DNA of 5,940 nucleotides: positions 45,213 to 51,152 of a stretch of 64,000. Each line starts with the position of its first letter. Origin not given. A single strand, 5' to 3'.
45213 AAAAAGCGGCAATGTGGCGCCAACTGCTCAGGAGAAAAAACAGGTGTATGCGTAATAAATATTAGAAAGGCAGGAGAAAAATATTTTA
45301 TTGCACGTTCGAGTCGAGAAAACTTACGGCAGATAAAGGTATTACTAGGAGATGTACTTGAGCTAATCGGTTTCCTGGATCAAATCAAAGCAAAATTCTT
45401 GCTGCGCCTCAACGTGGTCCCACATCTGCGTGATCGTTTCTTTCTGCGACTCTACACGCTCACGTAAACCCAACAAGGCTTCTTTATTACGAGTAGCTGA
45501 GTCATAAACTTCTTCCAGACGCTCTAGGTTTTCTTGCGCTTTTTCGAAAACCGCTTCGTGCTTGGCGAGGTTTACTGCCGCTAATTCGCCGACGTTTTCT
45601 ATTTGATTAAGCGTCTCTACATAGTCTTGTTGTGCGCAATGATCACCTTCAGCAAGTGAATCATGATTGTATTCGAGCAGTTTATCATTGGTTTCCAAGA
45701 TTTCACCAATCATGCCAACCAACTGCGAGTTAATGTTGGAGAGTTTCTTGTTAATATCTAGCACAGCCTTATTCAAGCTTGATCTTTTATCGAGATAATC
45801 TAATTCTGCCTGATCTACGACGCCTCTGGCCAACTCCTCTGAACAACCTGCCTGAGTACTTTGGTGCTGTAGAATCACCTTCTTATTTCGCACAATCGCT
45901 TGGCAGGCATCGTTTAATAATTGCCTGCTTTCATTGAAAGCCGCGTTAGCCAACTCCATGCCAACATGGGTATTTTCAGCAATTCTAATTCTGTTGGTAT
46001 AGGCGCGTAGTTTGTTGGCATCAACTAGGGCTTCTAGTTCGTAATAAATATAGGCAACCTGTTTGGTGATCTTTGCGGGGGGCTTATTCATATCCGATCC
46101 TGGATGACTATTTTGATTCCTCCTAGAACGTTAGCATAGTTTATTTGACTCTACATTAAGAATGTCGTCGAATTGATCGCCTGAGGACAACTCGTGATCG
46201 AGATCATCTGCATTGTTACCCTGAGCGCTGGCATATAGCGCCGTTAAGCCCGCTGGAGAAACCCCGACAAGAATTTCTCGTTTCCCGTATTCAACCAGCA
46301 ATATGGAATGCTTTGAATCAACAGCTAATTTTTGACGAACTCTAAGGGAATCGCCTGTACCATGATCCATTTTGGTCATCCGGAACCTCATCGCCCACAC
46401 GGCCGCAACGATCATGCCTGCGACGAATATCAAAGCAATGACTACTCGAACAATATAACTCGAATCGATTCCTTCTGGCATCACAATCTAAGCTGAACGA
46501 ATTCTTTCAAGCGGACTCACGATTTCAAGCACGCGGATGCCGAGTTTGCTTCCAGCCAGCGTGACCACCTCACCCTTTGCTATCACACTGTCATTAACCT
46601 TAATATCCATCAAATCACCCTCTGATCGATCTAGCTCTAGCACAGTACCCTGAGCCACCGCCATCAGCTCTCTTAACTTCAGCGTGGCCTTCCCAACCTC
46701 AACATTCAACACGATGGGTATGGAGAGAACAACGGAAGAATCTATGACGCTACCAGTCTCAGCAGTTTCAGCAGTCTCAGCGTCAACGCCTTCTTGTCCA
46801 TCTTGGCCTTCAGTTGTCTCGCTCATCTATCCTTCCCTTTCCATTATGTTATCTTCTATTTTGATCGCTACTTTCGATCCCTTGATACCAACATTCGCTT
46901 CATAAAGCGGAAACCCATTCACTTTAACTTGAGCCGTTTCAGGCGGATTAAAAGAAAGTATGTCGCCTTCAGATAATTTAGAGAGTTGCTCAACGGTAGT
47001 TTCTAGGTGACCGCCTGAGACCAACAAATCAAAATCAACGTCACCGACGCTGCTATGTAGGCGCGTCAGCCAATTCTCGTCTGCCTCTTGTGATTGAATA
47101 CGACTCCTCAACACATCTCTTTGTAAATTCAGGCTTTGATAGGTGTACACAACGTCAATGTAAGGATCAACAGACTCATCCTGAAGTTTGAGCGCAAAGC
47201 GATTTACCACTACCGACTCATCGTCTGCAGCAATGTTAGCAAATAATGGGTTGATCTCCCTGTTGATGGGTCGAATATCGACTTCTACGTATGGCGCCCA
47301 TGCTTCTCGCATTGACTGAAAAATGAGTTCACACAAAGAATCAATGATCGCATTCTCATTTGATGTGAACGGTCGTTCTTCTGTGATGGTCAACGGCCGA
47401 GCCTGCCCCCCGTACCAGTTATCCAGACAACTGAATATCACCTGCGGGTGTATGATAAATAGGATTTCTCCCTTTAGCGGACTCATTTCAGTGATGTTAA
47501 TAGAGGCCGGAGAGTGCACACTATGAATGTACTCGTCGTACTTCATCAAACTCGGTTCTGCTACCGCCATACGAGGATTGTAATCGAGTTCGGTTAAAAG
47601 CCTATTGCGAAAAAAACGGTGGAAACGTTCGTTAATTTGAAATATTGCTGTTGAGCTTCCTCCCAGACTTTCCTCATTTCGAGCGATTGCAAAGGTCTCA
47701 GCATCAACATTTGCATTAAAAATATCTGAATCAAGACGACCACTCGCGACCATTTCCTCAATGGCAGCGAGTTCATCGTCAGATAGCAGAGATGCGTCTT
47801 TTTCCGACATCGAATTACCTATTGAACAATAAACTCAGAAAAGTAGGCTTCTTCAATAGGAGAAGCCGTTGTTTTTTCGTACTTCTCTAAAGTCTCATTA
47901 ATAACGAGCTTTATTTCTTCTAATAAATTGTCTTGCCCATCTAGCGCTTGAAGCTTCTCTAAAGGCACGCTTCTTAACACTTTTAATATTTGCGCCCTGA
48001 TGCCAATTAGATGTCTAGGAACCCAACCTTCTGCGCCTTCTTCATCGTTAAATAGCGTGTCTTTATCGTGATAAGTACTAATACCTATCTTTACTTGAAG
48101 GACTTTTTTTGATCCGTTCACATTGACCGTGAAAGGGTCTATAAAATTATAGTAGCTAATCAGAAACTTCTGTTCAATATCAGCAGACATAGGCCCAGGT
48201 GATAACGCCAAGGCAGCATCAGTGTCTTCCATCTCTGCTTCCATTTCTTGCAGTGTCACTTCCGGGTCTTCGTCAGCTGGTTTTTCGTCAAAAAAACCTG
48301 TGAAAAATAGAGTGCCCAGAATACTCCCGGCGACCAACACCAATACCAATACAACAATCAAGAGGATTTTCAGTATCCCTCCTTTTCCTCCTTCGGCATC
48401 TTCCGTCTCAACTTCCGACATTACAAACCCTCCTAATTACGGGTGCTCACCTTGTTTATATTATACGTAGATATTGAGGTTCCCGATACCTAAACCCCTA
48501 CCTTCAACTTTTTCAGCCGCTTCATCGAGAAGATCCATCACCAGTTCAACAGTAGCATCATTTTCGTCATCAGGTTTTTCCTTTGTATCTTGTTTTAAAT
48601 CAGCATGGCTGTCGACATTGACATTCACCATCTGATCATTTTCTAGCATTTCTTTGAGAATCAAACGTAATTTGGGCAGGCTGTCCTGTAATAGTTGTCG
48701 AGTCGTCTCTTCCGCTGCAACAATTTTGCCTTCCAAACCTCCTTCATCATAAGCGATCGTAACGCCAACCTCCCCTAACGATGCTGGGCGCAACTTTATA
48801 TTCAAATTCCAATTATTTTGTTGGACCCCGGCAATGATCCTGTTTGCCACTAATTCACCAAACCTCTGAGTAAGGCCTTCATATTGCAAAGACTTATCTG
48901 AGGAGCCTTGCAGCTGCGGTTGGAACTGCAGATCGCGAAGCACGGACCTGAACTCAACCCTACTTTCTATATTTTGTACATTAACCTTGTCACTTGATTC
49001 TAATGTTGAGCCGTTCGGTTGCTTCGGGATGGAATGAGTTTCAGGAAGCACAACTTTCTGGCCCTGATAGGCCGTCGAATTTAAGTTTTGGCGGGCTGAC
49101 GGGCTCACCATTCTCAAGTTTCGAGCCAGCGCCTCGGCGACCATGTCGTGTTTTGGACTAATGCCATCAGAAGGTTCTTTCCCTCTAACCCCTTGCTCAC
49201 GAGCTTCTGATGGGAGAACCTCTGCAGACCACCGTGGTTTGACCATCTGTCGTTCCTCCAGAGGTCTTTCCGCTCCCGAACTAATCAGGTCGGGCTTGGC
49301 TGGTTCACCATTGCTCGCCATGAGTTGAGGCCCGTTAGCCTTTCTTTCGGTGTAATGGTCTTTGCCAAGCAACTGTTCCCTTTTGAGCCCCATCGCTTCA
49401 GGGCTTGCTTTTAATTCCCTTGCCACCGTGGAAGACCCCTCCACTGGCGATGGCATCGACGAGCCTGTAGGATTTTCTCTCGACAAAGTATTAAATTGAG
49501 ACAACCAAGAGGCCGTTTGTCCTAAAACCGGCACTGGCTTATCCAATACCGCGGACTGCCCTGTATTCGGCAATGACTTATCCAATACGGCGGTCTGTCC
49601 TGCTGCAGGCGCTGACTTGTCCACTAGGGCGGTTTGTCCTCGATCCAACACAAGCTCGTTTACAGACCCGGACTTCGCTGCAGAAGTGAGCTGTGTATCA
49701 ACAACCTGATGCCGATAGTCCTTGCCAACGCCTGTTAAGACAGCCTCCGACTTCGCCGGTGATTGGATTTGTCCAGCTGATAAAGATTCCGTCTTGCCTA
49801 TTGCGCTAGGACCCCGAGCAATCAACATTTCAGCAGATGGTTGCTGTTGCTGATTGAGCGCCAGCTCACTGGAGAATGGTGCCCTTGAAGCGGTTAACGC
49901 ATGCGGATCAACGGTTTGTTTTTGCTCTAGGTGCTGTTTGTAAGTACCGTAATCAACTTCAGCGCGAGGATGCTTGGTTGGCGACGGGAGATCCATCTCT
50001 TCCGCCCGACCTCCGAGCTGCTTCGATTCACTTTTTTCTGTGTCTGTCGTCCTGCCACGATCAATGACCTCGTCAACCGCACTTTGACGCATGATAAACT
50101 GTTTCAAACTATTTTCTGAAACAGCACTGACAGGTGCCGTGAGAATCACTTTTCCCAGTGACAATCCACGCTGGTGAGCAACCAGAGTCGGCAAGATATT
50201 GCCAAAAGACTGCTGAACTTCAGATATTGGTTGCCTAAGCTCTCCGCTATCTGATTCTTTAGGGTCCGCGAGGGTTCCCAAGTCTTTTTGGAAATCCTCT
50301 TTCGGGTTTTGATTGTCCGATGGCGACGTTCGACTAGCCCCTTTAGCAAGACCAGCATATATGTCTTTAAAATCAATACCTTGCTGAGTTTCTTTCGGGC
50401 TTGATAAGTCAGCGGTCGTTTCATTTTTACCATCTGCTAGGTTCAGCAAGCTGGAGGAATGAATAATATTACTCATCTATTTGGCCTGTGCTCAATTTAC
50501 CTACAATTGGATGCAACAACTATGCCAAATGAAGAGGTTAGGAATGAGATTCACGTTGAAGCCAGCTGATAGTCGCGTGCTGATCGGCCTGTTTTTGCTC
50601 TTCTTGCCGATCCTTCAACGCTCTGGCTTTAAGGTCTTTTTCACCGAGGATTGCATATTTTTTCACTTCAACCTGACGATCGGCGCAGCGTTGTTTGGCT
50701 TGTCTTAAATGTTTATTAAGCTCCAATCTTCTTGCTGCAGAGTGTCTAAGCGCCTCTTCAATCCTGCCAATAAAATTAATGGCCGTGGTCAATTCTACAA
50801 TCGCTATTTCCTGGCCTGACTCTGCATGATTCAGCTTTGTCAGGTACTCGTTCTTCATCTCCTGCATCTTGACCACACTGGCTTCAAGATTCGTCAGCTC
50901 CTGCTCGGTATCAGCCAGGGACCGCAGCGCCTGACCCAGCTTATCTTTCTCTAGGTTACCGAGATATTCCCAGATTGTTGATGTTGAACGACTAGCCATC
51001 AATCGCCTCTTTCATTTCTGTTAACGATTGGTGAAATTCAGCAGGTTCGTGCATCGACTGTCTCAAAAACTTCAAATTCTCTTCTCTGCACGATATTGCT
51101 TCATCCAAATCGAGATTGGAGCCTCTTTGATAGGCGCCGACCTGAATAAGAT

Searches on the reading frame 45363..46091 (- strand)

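Call 5: search_protein_families(library=ncbifam, proteins=[window:45363-46091:-], max_evalue=0.01)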
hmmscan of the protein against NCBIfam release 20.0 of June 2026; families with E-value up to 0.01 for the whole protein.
window:45363-46091:- (242 aa): 1 family
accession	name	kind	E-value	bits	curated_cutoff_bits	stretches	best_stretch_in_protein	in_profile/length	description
NF038350.1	taxis_HmpF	equivalog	0.0073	14.7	200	0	175-232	119-176/553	pilus motility taxis protein HmpF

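Call 16: search_protein_families(library=phrogs, proteins=[window:45363-46091:-], max_evalue=0.1)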
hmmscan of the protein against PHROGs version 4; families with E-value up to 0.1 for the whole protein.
window:45363-46091:- (242 aa): 1 family
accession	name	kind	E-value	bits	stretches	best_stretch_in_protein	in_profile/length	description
phrog_3550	-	unknown function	0.038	15.4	1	183-232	12-60/79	-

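Call 18: search_protein_families(library=pfam, proteins=[window:45363-46091:-], max_evalue=0.001)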
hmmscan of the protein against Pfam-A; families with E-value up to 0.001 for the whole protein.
window:45363-46091:- (242 aa): 0 families

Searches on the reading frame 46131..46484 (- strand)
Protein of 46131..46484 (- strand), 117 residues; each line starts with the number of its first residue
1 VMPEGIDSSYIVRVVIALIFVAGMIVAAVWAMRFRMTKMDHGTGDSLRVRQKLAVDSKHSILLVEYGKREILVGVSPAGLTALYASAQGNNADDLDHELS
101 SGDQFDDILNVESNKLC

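Call 5: search_protein_families(library=ncbifam, proteins=[window:46131-46484:-], max_evalue=0.01)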
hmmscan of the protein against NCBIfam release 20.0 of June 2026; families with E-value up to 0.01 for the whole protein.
window:46131-46484:- (117 aa): 1 family
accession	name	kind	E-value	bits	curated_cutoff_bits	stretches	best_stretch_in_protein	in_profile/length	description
TIGR03500.1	FliO_TIGR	equivalog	1.5e-09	37.8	55.25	1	18-83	1-67/70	flagellar biosynthetic protein FliO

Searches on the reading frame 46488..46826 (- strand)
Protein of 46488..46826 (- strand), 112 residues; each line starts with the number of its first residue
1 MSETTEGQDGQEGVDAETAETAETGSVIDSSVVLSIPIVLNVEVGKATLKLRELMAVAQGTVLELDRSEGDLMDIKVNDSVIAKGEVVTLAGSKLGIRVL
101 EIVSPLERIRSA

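Call 5: search_protein_families(library=ncbifam, proteins=[window:46488-46826:-], max_evalue=0.01)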
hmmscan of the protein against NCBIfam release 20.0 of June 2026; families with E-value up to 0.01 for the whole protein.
window:46488-46826:- (112 aa): 12 families
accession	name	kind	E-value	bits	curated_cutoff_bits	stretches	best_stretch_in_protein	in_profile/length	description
TIGR02480.1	fliN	equivalog_domain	4.9e-22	77.6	84.05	1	31-104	3-75/77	flagellar motor switch protein FliN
NF005995.1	PRK08119.1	equivalog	4.1e-16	59.4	218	1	21-109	289-376/376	flagellar motor switch phosphatase FliY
TIGR02551.1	SpaO_YscQ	equivalog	1.3e-11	45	100.8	1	33-101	232-299/300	type III secretion system cytoplasmic ring protein SctQ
NF006273.1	PRK08433.1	equivalog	3.4e-11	43.3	114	1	20-103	5-87/100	flagellar motor switch protein FliN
NF006272.1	PRK08432.1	equivalog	6.6e-10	39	219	1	14-109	176-270/274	flagellar motor switch protein FliY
NF005275.1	PRK06782.1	equivalog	1.1e-08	34.3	681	1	16-103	431-516/516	flagellar motor switch protein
NF005277.0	PRK06789.1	equivalog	3.1e-06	27.1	81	1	35-92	6-63/74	flagellar motor switch protein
NF004605.0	PRK05933.1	equivalog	7e-06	25.3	536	1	30-102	300-372/372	type III secretion system protein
NF005956.0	PRK08035.1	equivalog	9.3e-06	25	230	1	20-98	233-312/323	YscQ/HrcQ family type III secretion apparatus protein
NF005276.0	PRK06788.1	equivalog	1.7e-05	24.8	98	1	31-102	29-99/119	flagellar motor switch protein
NF006018.0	PRK08158.1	equivalog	0.00012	21.2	223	1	25-104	221-297/303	YscQ/HrcQ family type III secretion apparatus protein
TIGR01397.1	fliM_switch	equivalog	0.001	18.3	219.6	1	33-99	250-315/320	flagellar motor switch protein FliM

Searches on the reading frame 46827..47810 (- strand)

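Call 5: search_protein_families(library=ncbifam, proteins=[window:46827-47810:-], max_evalue=0.01)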
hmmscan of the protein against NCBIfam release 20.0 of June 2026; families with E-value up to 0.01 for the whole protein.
window:46827-47810:- (327 aa): 3 families
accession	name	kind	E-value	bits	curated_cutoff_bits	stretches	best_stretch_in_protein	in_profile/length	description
TIGR01397.1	fliM_switch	equivalog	4.6e-58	196.9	219.6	1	8-322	2-319/320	flagellar motor switch protein FliM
NF005194.1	PRK06666.1-5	equivalog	0.00037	19.8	206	1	111-313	113-317/327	flagellar motor switch protein FliM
TIGR02480.1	fliN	equivalog_domain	0.00041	20.2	84.05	1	254-321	4-73/77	flagellar motor switch protein FliN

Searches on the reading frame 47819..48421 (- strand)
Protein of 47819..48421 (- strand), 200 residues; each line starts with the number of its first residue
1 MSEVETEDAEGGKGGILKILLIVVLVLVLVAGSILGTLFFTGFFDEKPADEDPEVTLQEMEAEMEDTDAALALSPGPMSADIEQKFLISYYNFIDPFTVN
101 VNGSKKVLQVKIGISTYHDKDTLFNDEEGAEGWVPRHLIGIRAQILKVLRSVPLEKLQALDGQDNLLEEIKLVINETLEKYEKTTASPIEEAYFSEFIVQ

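Call 5: search_protein_families(library=ncbifam, proteins=[window:47819-48421:-], max_evalue=0.01)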
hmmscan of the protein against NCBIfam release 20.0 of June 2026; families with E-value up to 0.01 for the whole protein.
window:47819-48421:- (200 aa): 4 families
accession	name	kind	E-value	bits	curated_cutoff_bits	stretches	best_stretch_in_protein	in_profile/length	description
NF006283.1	PRK08455.1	equivalog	8.6e-12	45.1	187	1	5-200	7-182/182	flagellar basal body-associated protein FliL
NF004285.1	PRK05696.1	equivalog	2e-11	44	179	1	5-200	8-171/171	flagellar basal body-associated protein FliL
NF005435.1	PRK07021.1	equivalog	5.8e-10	39.2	131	1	91-200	56-157/157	flagellar basal body-associated protein FliL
NF005826.1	PRK07718.1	equivalog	0.0024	17.8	140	0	141-200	90-143/143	flagellar basal body-associated protein FliL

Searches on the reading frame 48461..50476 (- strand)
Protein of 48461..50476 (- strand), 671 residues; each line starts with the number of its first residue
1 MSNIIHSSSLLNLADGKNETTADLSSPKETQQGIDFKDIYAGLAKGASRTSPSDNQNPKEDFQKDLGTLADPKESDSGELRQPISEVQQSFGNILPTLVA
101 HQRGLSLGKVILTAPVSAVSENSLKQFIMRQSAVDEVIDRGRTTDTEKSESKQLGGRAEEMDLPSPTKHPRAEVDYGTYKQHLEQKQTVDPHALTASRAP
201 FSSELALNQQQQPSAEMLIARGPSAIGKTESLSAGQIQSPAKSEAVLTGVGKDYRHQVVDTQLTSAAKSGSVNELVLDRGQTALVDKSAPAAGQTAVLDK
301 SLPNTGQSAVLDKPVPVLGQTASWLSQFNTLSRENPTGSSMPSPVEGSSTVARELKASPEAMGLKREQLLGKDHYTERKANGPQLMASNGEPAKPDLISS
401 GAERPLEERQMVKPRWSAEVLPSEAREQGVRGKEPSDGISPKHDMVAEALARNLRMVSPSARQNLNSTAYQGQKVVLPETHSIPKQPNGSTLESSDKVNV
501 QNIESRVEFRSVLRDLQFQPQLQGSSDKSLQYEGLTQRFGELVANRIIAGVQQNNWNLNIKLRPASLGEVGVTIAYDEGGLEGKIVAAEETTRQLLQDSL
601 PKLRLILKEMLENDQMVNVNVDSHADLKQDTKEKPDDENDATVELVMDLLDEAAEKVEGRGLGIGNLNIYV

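Call 5: search_protein_families(library=ncbifam, proteins=[window:48461-50476:-], max_evalue=0.01)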
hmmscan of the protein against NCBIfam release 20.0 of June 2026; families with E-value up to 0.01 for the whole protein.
window:48461-50476:- (671 aa): 1 family
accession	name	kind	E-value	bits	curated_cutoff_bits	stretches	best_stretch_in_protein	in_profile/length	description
TIGR02514.1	type_III_yscP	equivalog_domain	0.0071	16.5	76.5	0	547-634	34-118/129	type III secretion system needle length determinant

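Call 18: search_protein_families(library=pfam, proteins=[window:48461-50476:-], max_evalue=0.001)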
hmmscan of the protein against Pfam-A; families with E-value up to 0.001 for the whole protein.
window:48461-50476:- (671 aa): 1 family
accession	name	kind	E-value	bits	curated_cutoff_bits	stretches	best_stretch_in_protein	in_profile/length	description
PF02120.21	Flg_hook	-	2.6e-12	46.8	29.8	1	546-621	3-78/85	Flagellar hook-length control protein FliK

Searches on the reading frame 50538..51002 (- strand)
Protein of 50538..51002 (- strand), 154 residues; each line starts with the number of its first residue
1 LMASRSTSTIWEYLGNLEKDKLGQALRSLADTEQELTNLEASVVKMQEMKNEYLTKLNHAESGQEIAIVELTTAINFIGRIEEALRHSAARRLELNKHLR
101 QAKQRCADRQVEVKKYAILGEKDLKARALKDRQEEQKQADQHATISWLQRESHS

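Call 5: search_protein_families(library=ncbifam, proteins=[window:50538-51002:-], max_evalue=0.01)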
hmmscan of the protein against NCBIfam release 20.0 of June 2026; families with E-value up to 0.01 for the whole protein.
window:50538-51002:- (154 aa): 1 family
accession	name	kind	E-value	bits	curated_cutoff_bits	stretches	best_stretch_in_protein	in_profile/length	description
TIGR02473.1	flagell_FliJ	equivalog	2.5e-08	34.4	50.45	1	15-147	8-139/141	flagellar export protein FliJ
